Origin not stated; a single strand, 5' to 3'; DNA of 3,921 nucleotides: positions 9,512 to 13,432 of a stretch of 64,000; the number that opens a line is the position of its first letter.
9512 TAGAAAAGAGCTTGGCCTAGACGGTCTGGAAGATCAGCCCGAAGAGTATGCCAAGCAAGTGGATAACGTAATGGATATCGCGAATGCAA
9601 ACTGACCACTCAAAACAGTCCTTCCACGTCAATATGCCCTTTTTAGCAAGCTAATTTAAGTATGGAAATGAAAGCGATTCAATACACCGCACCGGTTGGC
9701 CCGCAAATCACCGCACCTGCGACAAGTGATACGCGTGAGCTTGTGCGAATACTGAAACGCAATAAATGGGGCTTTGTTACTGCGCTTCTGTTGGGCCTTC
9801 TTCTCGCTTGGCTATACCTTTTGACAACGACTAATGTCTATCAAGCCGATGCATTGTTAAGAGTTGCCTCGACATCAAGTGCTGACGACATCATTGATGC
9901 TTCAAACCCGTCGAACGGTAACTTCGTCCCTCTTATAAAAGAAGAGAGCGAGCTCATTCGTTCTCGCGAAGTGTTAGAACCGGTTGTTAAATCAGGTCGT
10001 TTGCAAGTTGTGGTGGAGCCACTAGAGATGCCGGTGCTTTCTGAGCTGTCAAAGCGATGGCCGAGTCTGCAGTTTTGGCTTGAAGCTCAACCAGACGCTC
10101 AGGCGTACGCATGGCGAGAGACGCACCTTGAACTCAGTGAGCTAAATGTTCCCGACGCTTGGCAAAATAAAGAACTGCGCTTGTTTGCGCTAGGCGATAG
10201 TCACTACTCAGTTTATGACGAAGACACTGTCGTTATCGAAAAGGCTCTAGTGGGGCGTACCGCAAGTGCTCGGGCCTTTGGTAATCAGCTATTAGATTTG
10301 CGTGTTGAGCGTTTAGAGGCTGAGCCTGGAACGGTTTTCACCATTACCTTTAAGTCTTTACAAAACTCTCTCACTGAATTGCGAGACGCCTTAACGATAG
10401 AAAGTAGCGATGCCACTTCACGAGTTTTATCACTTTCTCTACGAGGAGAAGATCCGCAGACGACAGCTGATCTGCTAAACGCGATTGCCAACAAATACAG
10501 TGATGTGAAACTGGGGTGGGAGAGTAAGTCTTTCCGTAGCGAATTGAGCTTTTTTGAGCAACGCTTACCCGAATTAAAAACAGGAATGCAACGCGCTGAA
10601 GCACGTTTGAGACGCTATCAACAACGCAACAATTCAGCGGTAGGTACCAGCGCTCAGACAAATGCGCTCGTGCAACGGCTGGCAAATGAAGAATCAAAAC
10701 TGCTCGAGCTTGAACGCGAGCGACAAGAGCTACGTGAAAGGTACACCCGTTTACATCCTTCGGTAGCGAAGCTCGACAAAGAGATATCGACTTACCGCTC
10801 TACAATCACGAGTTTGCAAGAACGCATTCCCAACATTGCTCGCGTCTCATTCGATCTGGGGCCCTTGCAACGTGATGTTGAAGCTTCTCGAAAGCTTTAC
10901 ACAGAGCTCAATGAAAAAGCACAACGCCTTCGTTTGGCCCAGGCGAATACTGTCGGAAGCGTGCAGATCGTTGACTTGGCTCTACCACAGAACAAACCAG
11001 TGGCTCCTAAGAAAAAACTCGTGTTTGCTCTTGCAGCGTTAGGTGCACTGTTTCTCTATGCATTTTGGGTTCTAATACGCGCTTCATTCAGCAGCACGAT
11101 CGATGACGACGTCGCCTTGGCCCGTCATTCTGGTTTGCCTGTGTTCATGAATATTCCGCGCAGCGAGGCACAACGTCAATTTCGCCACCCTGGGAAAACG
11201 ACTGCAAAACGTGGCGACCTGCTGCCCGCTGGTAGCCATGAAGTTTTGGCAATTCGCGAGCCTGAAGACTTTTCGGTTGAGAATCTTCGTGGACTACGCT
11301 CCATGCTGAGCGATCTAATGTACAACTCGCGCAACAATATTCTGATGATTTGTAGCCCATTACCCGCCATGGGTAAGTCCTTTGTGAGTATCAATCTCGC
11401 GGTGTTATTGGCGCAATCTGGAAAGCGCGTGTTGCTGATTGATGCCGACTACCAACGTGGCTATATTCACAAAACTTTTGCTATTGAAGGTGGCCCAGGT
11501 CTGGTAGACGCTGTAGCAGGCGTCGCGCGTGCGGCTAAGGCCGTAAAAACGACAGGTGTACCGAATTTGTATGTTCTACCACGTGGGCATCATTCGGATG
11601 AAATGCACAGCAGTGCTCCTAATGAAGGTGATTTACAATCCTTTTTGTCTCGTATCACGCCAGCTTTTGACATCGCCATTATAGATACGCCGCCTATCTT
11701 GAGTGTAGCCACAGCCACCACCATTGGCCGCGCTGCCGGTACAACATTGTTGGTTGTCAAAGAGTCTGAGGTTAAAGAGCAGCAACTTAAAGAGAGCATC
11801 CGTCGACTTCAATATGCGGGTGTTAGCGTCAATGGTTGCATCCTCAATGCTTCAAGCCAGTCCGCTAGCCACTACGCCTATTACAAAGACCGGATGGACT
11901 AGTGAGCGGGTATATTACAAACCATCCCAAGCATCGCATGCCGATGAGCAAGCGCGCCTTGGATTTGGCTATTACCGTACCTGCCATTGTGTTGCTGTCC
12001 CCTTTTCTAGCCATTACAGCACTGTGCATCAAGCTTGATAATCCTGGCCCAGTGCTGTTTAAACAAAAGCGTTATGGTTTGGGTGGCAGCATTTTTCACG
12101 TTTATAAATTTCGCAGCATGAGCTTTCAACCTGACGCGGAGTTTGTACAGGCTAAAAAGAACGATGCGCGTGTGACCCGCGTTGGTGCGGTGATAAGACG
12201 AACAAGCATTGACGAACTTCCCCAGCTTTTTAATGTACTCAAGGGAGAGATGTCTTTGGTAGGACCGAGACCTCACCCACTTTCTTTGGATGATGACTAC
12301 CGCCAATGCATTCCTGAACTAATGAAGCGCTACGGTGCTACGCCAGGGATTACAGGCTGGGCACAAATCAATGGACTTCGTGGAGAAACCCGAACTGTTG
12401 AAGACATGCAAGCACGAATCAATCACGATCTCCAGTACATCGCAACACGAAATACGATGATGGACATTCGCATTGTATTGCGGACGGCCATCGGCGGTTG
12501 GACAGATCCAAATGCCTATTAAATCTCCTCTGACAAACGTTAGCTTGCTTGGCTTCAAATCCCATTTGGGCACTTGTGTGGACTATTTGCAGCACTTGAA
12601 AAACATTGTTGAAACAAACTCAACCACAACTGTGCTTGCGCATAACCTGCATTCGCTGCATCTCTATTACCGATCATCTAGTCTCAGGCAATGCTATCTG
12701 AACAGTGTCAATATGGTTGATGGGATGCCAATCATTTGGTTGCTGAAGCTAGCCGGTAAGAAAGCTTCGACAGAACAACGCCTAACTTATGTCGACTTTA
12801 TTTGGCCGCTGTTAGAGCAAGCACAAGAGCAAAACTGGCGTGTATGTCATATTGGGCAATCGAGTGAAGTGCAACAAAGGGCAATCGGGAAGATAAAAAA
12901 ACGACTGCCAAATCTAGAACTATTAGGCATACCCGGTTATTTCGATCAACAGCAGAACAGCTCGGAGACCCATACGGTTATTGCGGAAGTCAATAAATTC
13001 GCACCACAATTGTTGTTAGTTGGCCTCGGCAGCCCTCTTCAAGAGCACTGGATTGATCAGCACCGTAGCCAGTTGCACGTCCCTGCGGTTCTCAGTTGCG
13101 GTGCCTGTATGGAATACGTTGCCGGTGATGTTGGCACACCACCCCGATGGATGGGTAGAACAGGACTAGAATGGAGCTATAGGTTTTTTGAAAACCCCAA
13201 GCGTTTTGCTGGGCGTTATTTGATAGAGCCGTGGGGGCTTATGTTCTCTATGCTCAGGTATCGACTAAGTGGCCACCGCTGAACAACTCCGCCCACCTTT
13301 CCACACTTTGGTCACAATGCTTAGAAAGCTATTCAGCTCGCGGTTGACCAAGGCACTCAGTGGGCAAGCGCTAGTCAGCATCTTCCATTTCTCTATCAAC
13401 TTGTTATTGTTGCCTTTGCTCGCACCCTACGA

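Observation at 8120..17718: Polysaccharide biosynthesis island without OPX/phosphatase genes, predicted to build a xylose-containing polymer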

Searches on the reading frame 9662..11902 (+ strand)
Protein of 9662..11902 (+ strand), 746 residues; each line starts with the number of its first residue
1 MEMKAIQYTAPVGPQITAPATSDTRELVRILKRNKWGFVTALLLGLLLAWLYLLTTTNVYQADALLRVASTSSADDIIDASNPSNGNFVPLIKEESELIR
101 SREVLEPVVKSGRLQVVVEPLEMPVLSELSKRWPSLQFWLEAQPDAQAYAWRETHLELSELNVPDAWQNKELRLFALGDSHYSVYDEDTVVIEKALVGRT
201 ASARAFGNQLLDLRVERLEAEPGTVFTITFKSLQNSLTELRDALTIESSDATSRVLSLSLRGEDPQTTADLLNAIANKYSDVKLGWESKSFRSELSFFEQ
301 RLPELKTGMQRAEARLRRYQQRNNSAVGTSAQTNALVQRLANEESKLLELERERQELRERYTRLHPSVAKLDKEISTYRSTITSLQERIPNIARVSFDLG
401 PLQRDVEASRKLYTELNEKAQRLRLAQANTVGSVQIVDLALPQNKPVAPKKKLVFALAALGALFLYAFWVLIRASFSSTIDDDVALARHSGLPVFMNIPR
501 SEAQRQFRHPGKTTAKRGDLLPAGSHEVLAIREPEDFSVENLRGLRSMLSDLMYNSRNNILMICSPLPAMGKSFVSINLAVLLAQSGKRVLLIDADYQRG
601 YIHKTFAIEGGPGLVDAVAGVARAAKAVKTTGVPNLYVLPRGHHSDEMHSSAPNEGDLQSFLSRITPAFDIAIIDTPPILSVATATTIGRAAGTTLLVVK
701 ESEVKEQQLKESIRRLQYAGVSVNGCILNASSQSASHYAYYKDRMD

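Call 3: search_protein_families(library=pfam, proteins=[window:9662-11902:+])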
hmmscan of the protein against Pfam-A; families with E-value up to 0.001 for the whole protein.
window:9662-11902:+ (746 aa): 6 families
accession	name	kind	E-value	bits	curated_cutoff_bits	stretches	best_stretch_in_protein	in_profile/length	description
PF23607.1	WZC_N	-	1.3e-17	64.6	27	1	116-229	1-108/110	Tyrosine-protein kinase Wzc, N-terminal domain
PF13807.11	GNVR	-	1.5e-17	63.7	27.7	1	402-474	9-81/82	G-rich domain on putative tyrosine kinase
PF13614.12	AAA_31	-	5.9e-14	52.8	27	1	570-700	13-148/177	AAA domain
PF02706.20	Wzz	-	1.7e-11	44.7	25.5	1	23-110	4-89/91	Chain length determinant protein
PF01656.29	CbiA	-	1.6e-08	35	25.4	1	570-600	10-40/125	CobQ/CobB/MinD/ParA nucleotide binding domain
PF10609.15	ParA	-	3.3e-07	30.4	27.1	1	559-736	4-180/246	NUBPL iron-transfer P-loop NTPase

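Call 4: search_protein_families(library=ncbifam, proteins=[window:9662-11902:+])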
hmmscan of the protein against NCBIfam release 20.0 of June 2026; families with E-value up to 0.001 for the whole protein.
window:9662-11902:+ (746 aa): 21 families
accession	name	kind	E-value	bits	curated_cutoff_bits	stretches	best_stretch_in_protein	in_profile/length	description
NF008568.0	PRK11519.1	equivalog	1.1e-115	387.4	1068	1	26-741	22-708/720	tyrosine-protein kinase Wzc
NF007350.0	PRK09841.1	equivalog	1.4e-97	327.6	1248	1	39-739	35-711/726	tyrosine-protein kinase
TIGR01005.1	eps_transp_fam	subfamily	3.7e-70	237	411.7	1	23-734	5-721/754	exopolysaccharide transport protein family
TIGR03018.1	pepcterm_TyrKin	hypoth_equivalog_domain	5.4e-31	107.5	230.65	1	531-719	4-199/207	XrtA-associated tyrosine autokinase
TIGR01007.1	eps_fam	subfamily_domain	2.5e-30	105.6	108.05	1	543-742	4-201/204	polysaccharide biosynthesis tyrosine autokinase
TIGR03029.1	EpsG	equivalog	6.2e-29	101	313.8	1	524-729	69-273/274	chain length determinant protein tyrosine kinase EpsG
TIGR03007.1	pepcterm_ChnLen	equivalog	6.5e-22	77.4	278.85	2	355-509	313-471/498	XrtA system polysaccharide chain length determinant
TIGR01969.1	minD_arch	subfamily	3.4e-14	52.6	201.75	1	562-734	4-173/251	cell division ATPase MinD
TIGR03017.1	EpsF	equivalog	1.2e-11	44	422.75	1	240-341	119-218/444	chain length determinant protein EpsF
NF041546.1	ParA_partition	equivalog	9.3e-09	35.1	180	1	570-602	11-43/203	ParA family partition ATPase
TIGR01968.1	minD_bact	equivalog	2.8e-08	33.4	212.9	1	559-704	2-145/261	septum site-determining protein MinD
TIGR01006.1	polys_exp_MPA1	subfamily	1.6e-06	27.7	296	0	427-498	150-221/226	CspC family polysaccharide chain length determinant protein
TIGR02168.1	SMC_prok_B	equivalog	3.8e-05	21.6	567.35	1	286-429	723-858/1181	chromosome segregation protein SMC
NF045487.1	ASRP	equivalog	4.6e-05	22.2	300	1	295-421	165-470/593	archaea-specific SMC-related protein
TIGR03371.1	cellulose_yhjQ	equivalog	7.3e-05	22.4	157.85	1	560-702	3-147/246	cellulose biosynthesis protein BcsQ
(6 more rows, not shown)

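Call 9: find_encoding_contigs(protein=window:9662-11902:+, flank=10000, max_places=6)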
Protein window:9662-11902:+ (746 aa): no gene with exactly this product is on record in the collection.

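Call 16: find_related_loci(query=window:9662-11902:+, collection=genome_contigs, flank=10000)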
Query window:9662-11902:+ (746 aa) in genome_contigs; peptide patterns used: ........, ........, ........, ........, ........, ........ (x = any residue, [..] = any of these).
78 stretches matched a pattern; 3 encode a relative of the query (tblastn E <= 1e-3); 2 distinct loci.
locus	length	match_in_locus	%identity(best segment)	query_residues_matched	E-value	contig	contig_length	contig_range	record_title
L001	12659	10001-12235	77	1-746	0e+0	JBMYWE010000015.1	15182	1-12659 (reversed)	MAG: Granulosicoccaceae bacterium isolate ME_XS_2210_bin_61 ME_XS_2210_bin_61_16, whole genome shotgun sequence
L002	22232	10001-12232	77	1-746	0e+0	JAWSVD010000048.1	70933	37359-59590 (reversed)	MAG: Granulosicoccaceae bacterium isolate BHT04_PCL_gam1 B9PCL_contig_181, whole genome shotgun sequence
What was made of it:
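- Tried and rejected: The single genome_contigs scan went on Wzc relatives (call 16).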

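Call 54: search_solved_structures(query=window:9662-11902:+, max_evalue=1e-10, show_alignments=1)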
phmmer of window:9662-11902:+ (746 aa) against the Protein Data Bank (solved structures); distinct sequences matched with E-value up to 1e-10: 16.
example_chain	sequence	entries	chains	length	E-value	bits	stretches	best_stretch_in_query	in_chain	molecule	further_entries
9xgv_A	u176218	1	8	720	5.7e-86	292.6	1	11-741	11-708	Tyrosine-protein kinase wzc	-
9r62_I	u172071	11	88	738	7.6e-86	292.2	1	11-741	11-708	Tyrosine-protein kinase wzc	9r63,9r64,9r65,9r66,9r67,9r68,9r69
7ni2_A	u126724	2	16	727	9.7e-78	265.4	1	44-741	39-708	Tyrosine-protein kinase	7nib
9i2q_D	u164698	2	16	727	1e-77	265.3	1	44-741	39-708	Putative transmembrane protein Wzc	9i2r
9exo_H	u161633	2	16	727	1e-77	265.3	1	44-741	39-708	Putative transmembrane protein Wzc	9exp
7nhr_A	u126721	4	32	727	1e-77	265.3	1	44-741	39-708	Putative transmembrane protein Wzc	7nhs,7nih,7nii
9exq_D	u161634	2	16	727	1.1e-77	265.2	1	44-741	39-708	Putative transmembrane protein Wzc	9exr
6z0p_A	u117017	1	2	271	4.3e-42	147.6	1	479-738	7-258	BceF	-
3la6_A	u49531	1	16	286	2.3e-37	131.9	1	478-741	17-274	Tyrosine-protein kinase wzc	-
3cio_A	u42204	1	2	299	7.2e-37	130.3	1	488-740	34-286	Tyrosine-protein kinase etk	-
26gs_A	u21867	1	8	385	2.8e-36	128.4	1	51-454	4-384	Tyrosine-protein kinase wzc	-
4jlv_A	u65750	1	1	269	5e-21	78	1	531-743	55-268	C-terminal fragment of Membrane protein CapA1, Putative uncharacterized protein capB1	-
3bfv_A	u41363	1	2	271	4.2e-18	68.3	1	529-742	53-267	Membrane protein CapA1, Protein tyrosine kinase,Protein tyrosine kinase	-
4jmp_A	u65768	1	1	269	4.8e-18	68.1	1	530-742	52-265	C-terminal fragment of CapA, Protein tyrosine kinase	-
2ved_A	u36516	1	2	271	2.9e-17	65.5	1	529-742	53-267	MEMBRANE PROTEIN CAPA1, PROTEIN TYROSINE KINASE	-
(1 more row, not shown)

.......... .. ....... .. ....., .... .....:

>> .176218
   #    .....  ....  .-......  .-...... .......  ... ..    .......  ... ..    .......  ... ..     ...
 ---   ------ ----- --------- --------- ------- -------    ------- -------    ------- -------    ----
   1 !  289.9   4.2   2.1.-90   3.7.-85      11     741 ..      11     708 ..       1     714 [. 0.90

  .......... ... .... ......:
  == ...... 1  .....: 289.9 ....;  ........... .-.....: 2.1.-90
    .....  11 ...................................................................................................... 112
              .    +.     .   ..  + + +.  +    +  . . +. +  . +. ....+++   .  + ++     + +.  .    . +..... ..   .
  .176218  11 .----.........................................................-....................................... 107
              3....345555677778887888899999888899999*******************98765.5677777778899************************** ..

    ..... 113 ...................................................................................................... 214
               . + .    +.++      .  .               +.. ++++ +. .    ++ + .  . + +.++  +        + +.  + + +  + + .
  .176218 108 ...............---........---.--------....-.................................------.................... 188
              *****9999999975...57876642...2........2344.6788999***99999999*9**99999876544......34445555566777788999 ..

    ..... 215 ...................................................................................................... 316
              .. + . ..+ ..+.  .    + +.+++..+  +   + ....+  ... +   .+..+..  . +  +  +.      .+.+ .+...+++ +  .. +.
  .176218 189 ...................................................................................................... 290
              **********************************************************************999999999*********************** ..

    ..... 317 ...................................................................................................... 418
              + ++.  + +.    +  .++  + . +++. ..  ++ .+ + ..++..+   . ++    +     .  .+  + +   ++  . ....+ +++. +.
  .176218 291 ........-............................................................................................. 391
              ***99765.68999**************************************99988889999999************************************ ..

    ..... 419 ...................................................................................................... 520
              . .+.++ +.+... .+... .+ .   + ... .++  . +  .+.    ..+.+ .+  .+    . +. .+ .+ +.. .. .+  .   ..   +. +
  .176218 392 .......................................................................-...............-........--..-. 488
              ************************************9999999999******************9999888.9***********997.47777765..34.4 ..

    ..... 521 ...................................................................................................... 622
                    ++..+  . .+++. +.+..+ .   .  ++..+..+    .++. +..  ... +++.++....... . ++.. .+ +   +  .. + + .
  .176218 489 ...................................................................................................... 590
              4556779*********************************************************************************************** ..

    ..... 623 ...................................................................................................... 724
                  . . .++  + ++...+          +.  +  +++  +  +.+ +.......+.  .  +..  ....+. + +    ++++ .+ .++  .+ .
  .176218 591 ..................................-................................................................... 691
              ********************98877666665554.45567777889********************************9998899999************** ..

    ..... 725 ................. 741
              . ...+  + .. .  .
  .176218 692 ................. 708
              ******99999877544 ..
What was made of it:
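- Checked: Wzc: WZC_N, Wzz, GNVR and AAA_31 domains (call 3), and a full-length match to E. coli Wzc, E=6e-86 (call 54).
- Wzc has the full periplasmic domain that docks onto Wza in E. coli (call 54).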

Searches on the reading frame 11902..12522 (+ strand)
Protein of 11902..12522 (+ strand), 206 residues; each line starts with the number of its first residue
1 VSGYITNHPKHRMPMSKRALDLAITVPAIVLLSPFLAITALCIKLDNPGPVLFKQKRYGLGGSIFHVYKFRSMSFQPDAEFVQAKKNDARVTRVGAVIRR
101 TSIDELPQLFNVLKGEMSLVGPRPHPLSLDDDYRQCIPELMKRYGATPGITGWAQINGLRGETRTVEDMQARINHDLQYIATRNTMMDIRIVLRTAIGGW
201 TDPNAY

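Call 3: search_protein_families(library=pfam, proteins=[window:11902-12522:+])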
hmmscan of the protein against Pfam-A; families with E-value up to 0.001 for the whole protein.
window:11902-12522:+ (206 aa): 1 family
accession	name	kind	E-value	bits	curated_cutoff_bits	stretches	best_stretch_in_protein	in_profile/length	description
PF02397.22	Bac_transf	-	8.1e-62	208.4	27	1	17-196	1-174/179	Bacterial sugar transferase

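Call 4: search_protein_families(library=ncbifam, proteins=[window:11902-12522:+])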
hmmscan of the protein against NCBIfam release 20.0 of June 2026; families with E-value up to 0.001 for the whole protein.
window:11902-12522:+ (206 aa): 10 families
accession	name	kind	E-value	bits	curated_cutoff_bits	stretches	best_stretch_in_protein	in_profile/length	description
TIGR03023.1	WcaJ_sugtrans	equivalog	4.6e-91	306.4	410.75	1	14-206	260-453/453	undecaprenyl-phosphate glucose phosphotransferase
TIGR03025.1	EPS_sugtrans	subfamily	2.3e-83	280.9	295.55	1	12-206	253-445/445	exopolysaccharide biosynthesis polyprenyl glycosylphosphotransferase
NF007518.0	PRK10124.1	equivalog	2.1e-66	224.5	684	1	16-206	273-464/464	undecaprenyl-phosphate glucose phosphotransferase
NF050817.1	PolSacchBiosHfsE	equivalog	2.8e-55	187.9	750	1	10-195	265-455/467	polysaccharide biosynthesis protein HfsE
TIGR03013.1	EpsB_2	subfamily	8.2e-54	183.3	393.35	1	14-195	252-432/443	TIGR03013 family XrtA/PEP-CTERM system glycosyltransferase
TIGR03022.1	WbaP_sugtrans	subfamily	3.2e-47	161.8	403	1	11-196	253-446/456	undecaprenyl-phosphate galactose phosphotransferase WbaP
NF041877.1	EPS_EpsZ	equivalog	2.7e-36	125.2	800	1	7-196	256-449/459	exopolysaccharide biosynthesis polyisoprenyl-phosphate hexose-1-phosphate transferase EpsZ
NF052601.1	undeca_RfbP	equivalog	2.5e-35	121.9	330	1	12-195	40-231/244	undecaprenyl-phosphate galactose phosphotransferase family protein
NF011751.0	PRK15204.1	equivalog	6.8e-27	94.2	907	1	10-196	273-466/476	undecaprenyl-phosphate galactose phosphotransferase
NF045514.1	glycotran_HepC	equivalog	5.9e-23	81.3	140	1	12-127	112-214/220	heterocyst development glycosyltransferase HepC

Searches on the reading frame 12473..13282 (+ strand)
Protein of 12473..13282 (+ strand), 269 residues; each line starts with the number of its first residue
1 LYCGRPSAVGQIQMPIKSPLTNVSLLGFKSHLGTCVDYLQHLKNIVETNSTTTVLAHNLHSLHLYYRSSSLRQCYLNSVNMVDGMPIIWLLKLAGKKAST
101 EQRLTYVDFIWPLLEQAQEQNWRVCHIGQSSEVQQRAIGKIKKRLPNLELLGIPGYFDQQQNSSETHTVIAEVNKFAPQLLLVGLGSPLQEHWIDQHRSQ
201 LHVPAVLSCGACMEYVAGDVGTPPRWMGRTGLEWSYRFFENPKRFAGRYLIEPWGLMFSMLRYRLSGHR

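Call 3: search_protein_families(library=pfam, proteins=[window:12473-13282:+])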
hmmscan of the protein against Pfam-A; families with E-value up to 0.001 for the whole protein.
window:12473-13282:+ (269 aa): 1 family
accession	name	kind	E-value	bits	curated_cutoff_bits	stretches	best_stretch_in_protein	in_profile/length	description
PF03808.19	Glyco_tran_WecG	-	2.8e-46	157.8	27.4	1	80-249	4-168/168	Glycosyl transferase WecG/TagA/CpsF family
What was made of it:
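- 12512..13282 (+): GT26 (WecG/TagA/CpsF family) glycosyltransferase. The likely ATG start is at 12512 (256 aa); the ORF opens at TTG 12473. PF03808 E=3e-46 (call 3).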

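Call 4: search_protein_families(library=ncbifam, proteins=[window:12473-13282:+])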
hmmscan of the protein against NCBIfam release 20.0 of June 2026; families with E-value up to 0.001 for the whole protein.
window:12473-13282:+ (269 aa): 4 families
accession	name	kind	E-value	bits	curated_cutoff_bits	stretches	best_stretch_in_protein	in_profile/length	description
NF041872.1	EPS_EpsA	equivalog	5.3e-31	107.9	500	1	38-252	33-246/265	exopolysaccharide biosynthesis glycosyltransferase EpsA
TIGR00696.1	wecG_tagA_cpsF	superfamily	4e-29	101.6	69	1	80-252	9-176/178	WecB/TagA/CpsF family glycosyltransferase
NF041710.1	UDPacetylman_taseTarA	equivalog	1.8e-20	73.5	350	1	78-246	65-228/247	N-acetylglucosaminyldiphosphoundecaprenol N-acetyl-beta-D-mannosaminyltransferase TarA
NF002980.1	PRK03692.1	equivalog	4.2e-16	59.1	323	1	21-246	7-223/240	lipopolysaccharide N-acetylmannosaminouronosyltransferase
